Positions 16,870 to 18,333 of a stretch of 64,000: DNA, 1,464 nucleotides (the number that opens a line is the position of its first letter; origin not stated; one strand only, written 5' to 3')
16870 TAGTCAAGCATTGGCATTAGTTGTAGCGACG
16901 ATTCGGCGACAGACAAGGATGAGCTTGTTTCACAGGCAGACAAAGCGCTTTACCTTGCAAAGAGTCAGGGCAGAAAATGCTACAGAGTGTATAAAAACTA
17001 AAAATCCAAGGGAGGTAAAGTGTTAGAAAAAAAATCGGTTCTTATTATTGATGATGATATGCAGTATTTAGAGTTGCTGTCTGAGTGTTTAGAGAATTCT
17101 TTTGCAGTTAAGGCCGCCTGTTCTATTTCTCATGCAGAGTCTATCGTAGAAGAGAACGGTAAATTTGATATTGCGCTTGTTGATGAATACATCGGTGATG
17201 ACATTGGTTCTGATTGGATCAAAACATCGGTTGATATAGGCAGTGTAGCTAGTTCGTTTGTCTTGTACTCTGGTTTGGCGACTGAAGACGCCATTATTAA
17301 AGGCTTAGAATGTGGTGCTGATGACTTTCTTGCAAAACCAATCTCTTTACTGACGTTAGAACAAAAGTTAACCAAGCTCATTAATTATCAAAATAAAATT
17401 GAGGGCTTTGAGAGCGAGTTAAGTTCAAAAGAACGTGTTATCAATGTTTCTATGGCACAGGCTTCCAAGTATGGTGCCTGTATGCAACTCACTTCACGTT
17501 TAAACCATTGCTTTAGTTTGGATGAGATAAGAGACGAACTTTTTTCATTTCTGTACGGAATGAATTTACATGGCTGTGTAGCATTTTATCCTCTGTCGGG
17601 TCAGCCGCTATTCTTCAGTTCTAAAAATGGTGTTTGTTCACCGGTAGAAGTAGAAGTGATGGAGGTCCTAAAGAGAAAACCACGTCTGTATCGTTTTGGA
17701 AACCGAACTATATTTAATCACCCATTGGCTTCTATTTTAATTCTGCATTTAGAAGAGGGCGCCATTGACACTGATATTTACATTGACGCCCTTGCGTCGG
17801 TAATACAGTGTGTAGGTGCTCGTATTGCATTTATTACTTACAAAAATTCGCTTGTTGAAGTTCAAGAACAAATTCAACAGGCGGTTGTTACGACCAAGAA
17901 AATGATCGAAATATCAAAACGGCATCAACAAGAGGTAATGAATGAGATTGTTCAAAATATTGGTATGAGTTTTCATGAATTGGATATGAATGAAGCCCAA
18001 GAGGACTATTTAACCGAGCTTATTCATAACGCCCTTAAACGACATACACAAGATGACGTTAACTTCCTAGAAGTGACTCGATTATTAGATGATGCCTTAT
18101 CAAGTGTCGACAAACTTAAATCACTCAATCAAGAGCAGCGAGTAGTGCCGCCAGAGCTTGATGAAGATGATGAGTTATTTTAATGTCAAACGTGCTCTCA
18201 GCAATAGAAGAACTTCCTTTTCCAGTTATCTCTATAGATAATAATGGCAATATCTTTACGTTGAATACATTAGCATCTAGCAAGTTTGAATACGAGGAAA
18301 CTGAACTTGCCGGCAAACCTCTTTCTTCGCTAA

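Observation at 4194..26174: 22-kb integrated F7 chemosensory / partner-switch / phosphorelay / c-di-GMP cluster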

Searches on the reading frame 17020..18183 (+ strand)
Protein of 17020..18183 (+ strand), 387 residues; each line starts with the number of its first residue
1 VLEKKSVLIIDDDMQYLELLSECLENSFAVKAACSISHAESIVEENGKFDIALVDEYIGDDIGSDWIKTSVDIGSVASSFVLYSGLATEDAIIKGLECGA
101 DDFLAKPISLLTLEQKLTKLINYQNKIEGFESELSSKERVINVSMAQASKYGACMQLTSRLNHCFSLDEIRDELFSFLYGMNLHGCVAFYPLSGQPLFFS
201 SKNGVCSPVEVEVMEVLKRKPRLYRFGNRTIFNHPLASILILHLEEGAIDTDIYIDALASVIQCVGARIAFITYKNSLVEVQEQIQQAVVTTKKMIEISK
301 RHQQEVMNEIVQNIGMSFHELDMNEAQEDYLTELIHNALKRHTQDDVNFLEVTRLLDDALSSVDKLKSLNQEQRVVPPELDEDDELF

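Call 4: search_protein_families(library=pfam, proteins=[window:17020-18183:+])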
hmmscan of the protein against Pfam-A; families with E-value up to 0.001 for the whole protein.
window:17020-18183:+ (387 aa): 1 family
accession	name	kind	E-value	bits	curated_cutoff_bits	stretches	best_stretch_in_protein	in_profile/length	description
PF00072.30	Response_reg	-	1.3e-10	41.8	30.2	1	7-117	1-110/111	Response regulator receiver domain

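Call 31: search_protein_families(library=ncbifam, proteins=[window:17020-18183:+], max_evalue=0.01)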
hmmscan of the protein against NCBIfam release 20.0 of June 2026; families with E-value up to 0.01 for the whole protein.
window:17020-18183:+ (387 aa): 39 families (the best 25 are shown)
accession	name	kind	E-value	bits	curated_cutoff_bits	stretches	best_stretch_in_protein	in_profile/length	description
NF053854.1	RespRegPhoBBctds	equivalog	1.2e-09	37.9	270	1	7-131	1-125/225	two-component system response regulator PhoB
NF007928.2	PRK10643.1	equivalog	2.5e-09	37.1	330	1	7-159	3-152/216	two-component system response regulator PmrA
NF007346.1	PRK09836.1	equivalog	3.2e-08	33.6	420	1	7-160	3-154/227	copper/silver response regulator transcription factor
TIGR02154.1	PhoB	equivalog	3.4e-08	33.1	296.2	1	5-117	3-116/226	phosphate regulon transcriptional regulator PhoB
NF033791.1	ActR_PrrA_rreg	equivalog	5.6e-08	33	250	1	5-119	2-115/173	ActR/PrrA/RegA family redox response regulator transcription factor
NF045991.1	RespRegCtrARhodob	equivalog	1e-07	31.9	350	1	7-121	3-116/224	response regulator transcription factor CtrA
NF007135.0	PRK09581.1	equivalog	1e-07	31.1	474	1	6-133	4-132/457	PleD family two-component system response regulator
NF007005.1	PRK09468.1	equivalog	1.3e-07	31.3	331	1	4-124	3-122/237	osmolarity response regulator transcription factor OmpR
NF045944.1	ResRegRpaBCyano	equivalog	2.2e-06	27.2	330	1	9-144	2-134/229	response regulator transcription factor RpaB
NF010430.0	PRK13856.1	equivalog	2.5e-06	27.4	344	1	5-110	2-106/241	two-component response regulator VirG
NF040689.1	MtrAB_MtrA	equivalog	3.1e-06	26.7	300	1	7-158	1-148/219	MtrAB system response regulator MtrA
NF007750.0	PRK10430.1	equivalog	3.2e-06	26.9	262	1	6-128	3-128/239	two-component system response regulator DcuR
NF033117.2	vanR_ACDEGLN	exception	6.8e-06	25.8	350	1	7-158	1-155/226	VanR-ABDEGLN family response regulator transcription factor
NF008199.0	PRK10955.1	equivalog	3.5e-05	23.9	341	1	6-119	3-113/232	envelope stress response regulator transcription factor CpxR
NF051850.1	RespRegRprY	equivalog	4.1e-05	23.1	370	1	2-119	2-118/234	response regulator transcription factor RprY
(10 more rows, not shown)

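Call 32: search_solved_structures(query=window:17020-18183:+, max_evalue=1)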
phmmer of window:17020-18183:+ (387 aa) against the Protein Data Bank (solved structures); distinct sequences matched with E-value up to 1: 135 (the best 60 are shown).
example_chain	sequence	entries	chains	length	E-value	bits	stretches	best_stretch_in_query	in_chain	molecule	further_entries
1kgs_A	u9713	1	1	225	2.9e-07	33.1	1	7-150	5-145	DNA BINDING RESPONSE REGULATOR D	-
3nnn_A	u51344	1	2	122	4.2e-07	32.5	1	7-122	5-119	DNA BINDING RESPONSE REGULATOR D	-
1zy2_A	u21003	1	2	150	1.9e-06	30.4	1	6-148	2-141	transcriptional regulator NtrC1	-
3rqi_A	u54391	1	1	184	2.7e-06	29.8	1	3-113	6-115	Response regulator protein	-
4q7e_A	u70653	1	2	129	4.8e-06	29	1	4-121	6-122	Response regulator of a two component regulatory system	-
3crn_A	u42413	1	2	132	6.5e-06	28.6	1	4-126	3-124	Response regulator receiver domain protein, CheY-like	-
5uic_A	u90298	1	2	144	7.4e-06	28.4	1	6-117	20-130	Two-component response regulator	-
8svz_A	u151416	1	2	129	7.8e-06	28.3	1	6-122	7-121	Two-component response regulator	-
3nns_A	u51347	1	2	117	1.2e-05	27.8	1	7-110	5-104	DNA BINDING RESPONSE REGULATOR B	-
5dcm_B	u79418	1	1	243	1.5e-05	27.4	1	3-124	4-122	PhoB family transcriptional regulator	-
5dcl_A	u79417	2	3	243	1.5e-05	27.4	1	3-124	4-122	PhoB family transcriptional regulator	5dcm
1p2f_A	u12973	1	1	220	3.1e-05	26.4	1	7-121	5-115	Response Regulator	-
3w9s_A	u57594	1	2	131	4.1e-05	26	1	7-128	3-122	OmpR family response regulator in two-component regulatory system with BasS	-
2qzj_A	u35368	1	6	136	5.4e-05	25.6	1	5-126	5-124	Two-component response regulator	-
4l4u_A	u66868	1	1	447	6e-05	25.4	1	6-139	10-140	Transcriptional regulator (NtrC family)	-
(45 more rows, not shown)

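Call 33: find_homologous_proteins(query=window:17020-18183:+, max_evalue=0.00001)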
Query window:17020-18183:+ (387 aa): 266 proteins with E <= 0.00001 among 8000 candidates; the best 120 are listed.
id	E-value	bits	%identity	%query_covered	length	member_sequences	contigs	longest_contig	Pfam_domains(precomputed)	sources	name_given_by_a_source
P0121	1.0e-249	845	100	100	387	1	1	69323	PF00072.31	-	-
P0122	5.0e-242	820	97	100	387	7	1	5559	PF00072.31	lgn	-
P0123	2.0e-229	779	92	99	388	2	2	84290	PF00072.31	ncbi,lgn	-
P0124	1.3e-194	664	79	99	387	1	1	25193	PF00072.31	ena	-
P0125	6.5e-193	659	78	99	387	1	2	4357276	PF00072.31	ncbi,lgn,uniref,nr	ncbi:response regulator [Thalassotalea euphylliae]|uniref:Response regulator n=1 Tax=Thalassotalea e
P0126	7.6e-189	645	77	99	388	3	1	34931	PF00072.31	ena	-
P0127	8.6e-187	638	76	96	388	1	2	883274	PF00072.31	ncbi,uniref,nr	ncbi:response regulator transcription factor [Thalassotalea sp. M1531]|uniref:Response regulator tra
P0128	1.6e-181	621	73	99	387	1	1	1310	PF00072.31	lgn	-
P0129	3.0e-181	620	74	99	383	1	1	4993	PF00072.31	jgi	-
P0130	6.5e-181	619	74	99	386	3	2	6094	PF00072.31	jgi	-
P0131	3.4e-180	617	74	99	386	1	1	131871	PF00072.31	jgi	jgi:DNA-binding response OmpR family regulator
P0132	3.5e-180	617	74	98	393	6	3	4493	PF00072.31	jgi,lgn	-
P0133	4.5e-180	616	75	96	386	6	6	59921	PF00072.31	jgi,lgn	-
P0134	2.8e-179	614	73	99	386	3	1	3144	PF00072.31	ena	-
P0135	3.9e-179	613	76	95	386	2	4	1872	PF00072.31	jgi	-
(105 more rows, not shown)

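Call 46: predict_structure(alignment_id=A2)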
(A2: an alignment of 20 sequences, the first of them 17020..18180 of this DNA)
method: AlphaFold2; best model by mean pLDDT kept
length: 387 residues; sequences in the alignment: 20
mean_pLDDT: 72.3   pTM: 0.40
mean pLDDT of the five models: 72.3, 71.2, 69.1, 65.2, 64.2
residues with pLDDT >= 90: 28; 70-90: 194; 50-70: 136; < 50: 29
segments of 3 or more residues with pLDDT < 50: 138-142, 246-249, 375-387
pLDDT, mean of each block of 10 residues (from residue 1): 79 89 88 92 89 88 85 81 75 66 76 79 70 50 60 80 82 88 85 82 83 75 62 82 60 72 80 69 67 62 55 59 66 61 52 66 65 49 44
secondary structure, 60 per line:
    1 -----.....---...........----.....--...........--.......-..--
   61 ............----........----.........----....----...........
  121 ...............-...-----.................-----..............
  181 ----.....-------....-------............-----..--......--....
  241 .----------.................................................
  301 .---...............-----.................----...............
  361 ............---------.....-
elements in order: E6-10 H14-24 E29-33 H36-46 E49-55 H63-72 E77-84 H89-97 E102-105 H110-135 H145-161 H167-180 E185-189 E197-200 H208-219 E229-234 E237-241 H252-301 H305-319 H325-341 H346-372 H382-386

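Call 49: fold_search(model_id=the predicted structure, library=pdb)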
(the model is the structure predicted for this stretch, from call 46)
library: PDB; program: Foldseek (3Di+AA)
matches with E <= 10: 1483; with E <= 0.001: 494
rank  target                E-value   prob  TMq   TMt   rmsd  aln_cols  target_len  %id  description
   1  6oaq_A                4.3e-09  1.00  0.28  0.35  15.1       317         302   15  Crystal structure of a dual sensor histidine kinase in BeF3- bound state (released 2019-09-18)
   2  6oaq_B                1.0e-08  1.00  0.27  0.34  15.0       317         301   13  Crystal structure of a dual sensor histidine kinase in BeF3- bound state (released 2019-09-18)
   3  6ob8_A                2.7e-08  1.00  0.28  0.35  14.5       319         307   15  Crystal structure of a dual sensor histidine kinase in green light illuminated state (released 2019-09-18)
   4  6zxm_A                3.0e-08  1.00  0.29  0.38  16.8       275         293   18  Diguanylate cyclase DgcR in complex with c-di-GMP (released 2021-03-31)
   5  6oap_A                3.2e-08  1.00  0.29  0.36  14.0       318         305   14  Crystal structure of a dual sensor histidine kinase in the green-light absorbing Pg state (released 2019-09-18)
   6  6oap_B                3.6e-08  1.00  0.27  0.34  15.9       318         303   14  Crystal structure of a dual sensor histidine kinase in the green-light absorbing Pg state (released 2019-09-18)
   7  6zxb_A                5.4e-08  1.00  0.28  0.36  13.2       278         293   18  Diguanylate cyclase DgcR (I-site mutant) in native state (released 2021-03-31)
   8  3rqi                  5.7e-08  1.00  0.28  0.60  12.5       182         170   20  Crystal structure of a response regulator protein from Burkholderia pseudomallei with a phosphorylated aspartic acid, ca (released 2011-05-11)
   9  8fk2_A                1.2e-07  1.00  0.28  0.86   1.9       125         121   24  The N-terminal VicR from Streptococcus mutans (released 2023-10-25)
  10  5hm6_A                1.2e-07  1.00  0.28  0.86   2.1       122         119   23  N-terminal domain of BfmR from Acinetobacter baumannii (released 2017-01-18)
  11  6ob8_B                1.5e-07  1.00  0.27  0.34  15.9       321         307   13  Crystal structure of a dual sensor histidine kinase in green light illuminated state (released 2019-09-18)
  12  4l4u                  2.1e-07  1.00  0.32  0.32   5.5       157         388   23  Crystal structure of construct containing A. aeolicus NtrC1 receiver, central and DNA binding domains (released 2013-08-28)
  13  8tef_C                2.2e-07  1.00  0.28  0.22  15.0       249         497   13  PorX primitive monoclinic crystal form (released 2024-04-17)
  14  3crn_B                2.5e-07  1.00  0.30  0.87   1.9       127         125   24  Crystal structure of response regulator receiver domain protein (CheY-like) from Methanospirillum hungatei JF-1 (released 2008-04-22)
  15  2a9o                  3.2e-07  1.00  0.28  0.88   1.7       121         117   25  Crystal structures of an activated YycF homologue, the essential response regulator from S.pneumoniae in complex with Be (released 2006-09-26)
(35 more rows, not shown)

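Call 50: search_protein_families(library=pfam, alignment_id=A2, max_evalue=5)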
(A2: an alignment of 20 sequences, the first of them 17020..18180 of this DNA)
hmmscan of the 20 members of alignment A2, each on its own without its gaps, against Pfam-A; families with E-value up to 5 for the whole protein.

A. member 1, window:17020-18180:+ (387 aa): 5 families
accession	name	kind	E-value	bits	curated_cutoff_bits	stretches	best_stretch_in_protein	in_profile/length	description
PF00072.30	Response_reg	-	1.3e-10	41.8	30.2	1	7-117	1-110/111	Response regulator receiver domain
PF04201.20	TPD52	-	0.049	14.3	25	1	287-328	25-67/108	Tumour protein D52 family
PF16026.10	MIEAP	-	0.092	13.2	27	1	267-356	36-127/195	Mitochondria-eating protein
PF10591.15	SPARC_Ca_bdg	-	0.11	13.3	22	1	278-330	20-70/113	Secreted protein acidic and rich in cysteine Ca binding region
PF10198.14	Ada3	-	0.18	12.3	24.5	1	258-313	59-114/127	Histone acetyltransferases subunit 3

B. families by the number of members that match (of 20 scanned): 30 families (the first 25 are shown)
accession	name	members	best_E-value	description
PF00072.30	Response_reg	20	1.7e-14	Response regulator receiver domain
PF03838.20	RecU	16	0.00068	Recombination protein U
PF10198.14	Ada3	10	0.00062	Histone acetyltransferases subunit 3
PF22487.1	CRASP-2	7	0.00054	Complement regulator-acquiring surface protein 2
PF10747.14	SirA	7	0.052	Sporulation inhibitor of replication protein SirA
PF13905.12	Thioredoxin_8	5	0.036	Thioredoxin-like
PF06778.18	Chlor_dismutase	4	0.00065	Chlorite dismutase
PF21194.3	TadZ-like_ARD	4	0.03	TadZ-like, receiver domain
PF22266.2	DUF6953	4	0.05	Family of unknown function (DUF6953)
PF23173.1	bHLH_SAC51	3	0.0029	Transcription factor SAC51 bHLH domain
PF10941.13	DUF2620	3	0.13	Protein of unknown function DUF2620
PF22234.2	Rv2466c-like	3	0.16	Mycothiol-dependent nitroreductase Rv2466c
PF04587.20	ADP_PFK_GK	2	0.043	ADP-specific Phosphofructokinase/Glucokinase conserved region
PF04201.20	TPD52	2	0.049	Tumour protein D52 family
PF16026.10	MIEAP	2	0.092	Mitochondria-eating protein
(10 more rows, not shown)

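Call 95: predict_structure(alignment_id=A4)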
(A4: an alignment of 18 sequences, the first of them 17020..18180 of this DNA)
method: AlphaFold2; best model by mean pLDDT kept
length: 387 residues; sequences in the alignment: 18
mean_pLDDT: 81.8   pTM: 0.46
mean pLDDT of the five models: 81.8, 80.8, 78.4, 78.1, 78.0
residues with pLDDT >= 90: 137; 70-90: 189; 50-70: 43; < 50: 18
segments of 3 or more residues with pLDDT < 50: 373-387
pLDDT, mean of each block of 10 residues (from residue 1): 82 92 91 94 92 93 92 87 87 85 88 88 84 75 80 88 92 93 92 87 88 89 87 93 76 86 91 86 81 77 75 62 65 68 65 75 69 43 35
secondary structure, 60 per line:
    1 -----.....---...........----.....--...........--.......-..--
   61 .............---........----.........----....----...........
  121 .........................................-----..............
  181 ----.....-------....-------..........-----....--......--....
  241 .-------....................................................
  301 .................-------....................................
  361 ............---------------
elements in order: E6-10 H14-24 E29-33 H36-46 E49-55 H63-73 E77-84 H89-97 E102-105 H110-161 H167-180 E185-189 E197-200 H208-217 E223-226 E229-234 E237-241 H249-317 H325-372

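Call 97: fold_search(model_id=the predicted structure, library=pdb)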
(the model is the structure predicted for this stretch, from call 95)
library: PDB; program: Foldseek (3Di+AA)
matches with E <= 10: 1333; with E <= 0.001: 499
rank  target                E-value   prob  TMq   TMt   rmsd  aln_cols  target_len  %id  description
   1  6oaq_B                2.9e-09  1.00  0.26  0.33  12.4       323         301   14  Crystal structure of a dual sensor histidine kinase in BeF3- bound state (released 2019-09-18)
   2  6oaq_A                9.9e-09  1.00  0.28  0.35  12.1       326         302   13  Crystal structure of a dual sensor histidine kinase in BeF3- bound state (released 2019-09-18)
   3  6ob8_A                1.2e-08  1.00  0.27  0.34  12.0       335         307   14  Crystal structure of a dual sensor histidine kinase in green light illuminated state (released 2019-09-18)
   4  6oap_A                2.0e-08  1.00  0.29  0.36  11.9       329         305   14  Crystal structure of a dual sensor histidine kinase in the green-light absorbing Pg state (released 2019-09-18)
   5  6zxb_A                5.0e-08  1.00  0.31  0.40  15.4       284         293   17  Diguanylate cyclase DgcR (I-site mutant) in native state (released 2021-03-31)
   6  3rqi                  5.3e-08  1.00  0.28  0.60  12.8       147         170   25  Crystal structure of a response regulator protein from Burkholderia pseudomallei with a phosphorylated aspartic acid, ca (released 2011-05-11)
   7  5hm6_A                6.3e-08  1.00  0.29  0.89   1.7       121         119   22  N-terminal domain of BfmR from Acinetobacter baumannii (released 2017-01-18)
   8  5xso                  7.1e-08  1.00  0.28  0.50   9.7       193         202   16  Crystal structure of full-length FixJ from B. japonicum crystallized in space group C2221 (released 2018-05-23)
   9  8svz_A                7.5e-08  1.00  0.28  0.86   1.9       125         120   22  Structure of the Francisella response regulator KdpE receiver domain (released 2024-06-12)
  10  8thp_A                8.0e-08  1.00  0.24  0.19  13.0       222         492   14  PorX phosphatase null mutant (T271V) (released 2024-04-17)
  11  2a9o                  8.4e-08  1.00  0.28  0.89   1.7       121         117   25  Crystal structures of an activated YycF homologue, the essential response regulator from S.pneumoniae in complex with Be (released 2006-09-26)
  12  8tef_C                8.9e-08  1.00  0.28  0.22  14.1       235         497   14  PorX primitive monoclinic crystal form (released 2024-04-17)
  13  3nns_A                1.0e-07  1.00  0.28  0.88   2.1       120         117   22  BeF3 Activated DrrB Receiver Domain (released 2010-08-11)
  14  6zxm_A                1.0e-07  1.00  0.30  0.39  17.6       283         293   18  Diguanylate cyclase DgcR in complex with c-di-GMP (released 2021-03-31)
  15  8fk2_A                1.1e-07  1.00  0.29  0.88   1.7       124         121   23  The N-terminal VicR from Streptococcus mutans (released 2023-10-25)
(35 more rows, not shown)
